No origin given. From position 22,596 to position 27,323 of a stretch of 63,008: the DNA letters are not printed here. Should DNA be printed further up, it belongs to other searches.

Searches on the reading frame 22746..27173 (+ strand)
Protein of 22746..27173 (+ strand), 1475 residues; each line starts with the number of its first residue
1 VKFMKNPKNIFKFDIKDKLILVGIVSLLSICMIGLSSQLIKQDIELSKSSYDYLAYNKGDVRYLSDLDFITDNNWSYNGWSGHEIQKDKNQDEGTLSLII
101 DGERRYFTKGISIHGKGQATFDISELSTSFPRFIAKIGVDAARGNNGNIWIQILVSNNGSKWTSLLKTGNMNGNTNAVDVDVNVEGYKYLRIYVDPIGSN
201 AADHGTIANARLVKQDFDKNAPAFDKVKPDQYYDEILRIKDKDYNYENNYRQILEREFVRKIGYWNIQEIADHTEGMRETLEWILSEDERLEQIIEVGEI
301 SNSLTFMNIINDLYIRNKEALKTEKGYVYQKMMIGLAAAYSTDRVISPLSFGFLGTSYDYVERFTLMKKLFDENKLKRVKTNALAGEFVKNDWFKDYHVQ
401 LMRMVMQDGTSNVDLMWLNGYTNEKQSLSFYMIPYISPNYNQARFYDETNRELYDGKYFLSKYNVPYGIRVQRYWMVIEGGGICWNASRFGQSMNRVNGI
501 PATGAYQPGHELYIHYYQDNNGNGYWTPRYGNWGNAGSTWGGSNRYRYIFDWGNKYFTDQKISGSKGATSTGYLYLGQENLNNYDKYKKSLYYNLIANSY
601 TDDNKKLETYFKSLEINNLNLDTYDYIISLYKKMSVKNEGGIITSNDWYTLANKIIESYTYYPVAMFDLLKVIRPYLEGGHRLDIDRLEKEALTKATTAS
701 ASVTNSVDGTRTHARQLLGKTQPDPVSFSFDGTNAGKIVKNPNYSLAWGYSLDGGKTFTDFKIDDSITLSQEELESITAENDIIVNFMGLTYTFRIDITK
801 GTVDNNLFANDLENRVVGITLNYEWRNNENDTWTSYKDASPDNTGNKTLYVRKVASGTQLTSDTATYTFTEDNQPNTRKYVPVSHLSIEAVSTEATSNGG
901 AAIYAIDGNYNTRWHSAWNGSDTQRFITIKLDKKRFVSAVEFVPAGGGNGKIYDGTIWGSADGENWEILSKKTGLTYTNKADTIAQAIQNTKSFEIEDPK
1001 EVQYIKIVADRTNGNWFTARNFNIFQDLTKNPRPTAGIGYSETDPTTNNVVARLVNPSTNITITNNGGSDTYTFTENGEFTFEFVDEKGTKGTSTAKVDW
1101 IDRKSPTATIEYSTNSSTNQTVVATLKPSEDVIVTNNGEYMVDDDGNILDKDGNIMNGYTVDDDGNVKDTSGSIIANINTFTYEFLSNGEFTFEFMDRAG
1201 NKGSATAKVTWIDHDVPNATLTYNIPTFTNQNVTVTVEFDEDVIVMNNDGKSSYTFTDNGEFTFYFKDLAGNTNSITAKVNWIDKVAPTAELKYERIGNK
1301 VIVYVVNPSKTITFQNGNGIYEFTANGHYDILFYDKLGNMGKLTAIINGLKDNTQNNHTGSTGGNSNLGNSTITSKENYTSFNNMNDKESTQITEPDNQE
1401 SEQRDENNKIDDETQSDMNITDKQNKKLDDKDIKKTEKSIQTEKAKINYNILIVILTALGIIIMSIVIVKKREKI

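Call 55: search_protein_families(library=pfam, proteins=[window:22746-27173:+], max_evalue=0.00001)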
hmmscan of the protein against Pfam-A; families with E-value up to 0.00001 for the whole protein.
window:22746-27173:+ (1475 aa): 2 families
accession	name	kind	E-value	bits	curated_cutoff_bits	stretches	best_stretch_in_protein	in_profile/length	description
PF08305.17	NPCBM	-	4.8e-22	78.9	23.9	1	62-212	3-136/137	NPCBM/NEW2 domain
PF00754.31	F5_F8_type_C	-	5.4e-18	65.8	28.2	1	890-1018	4-122/127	F5/8 type C domain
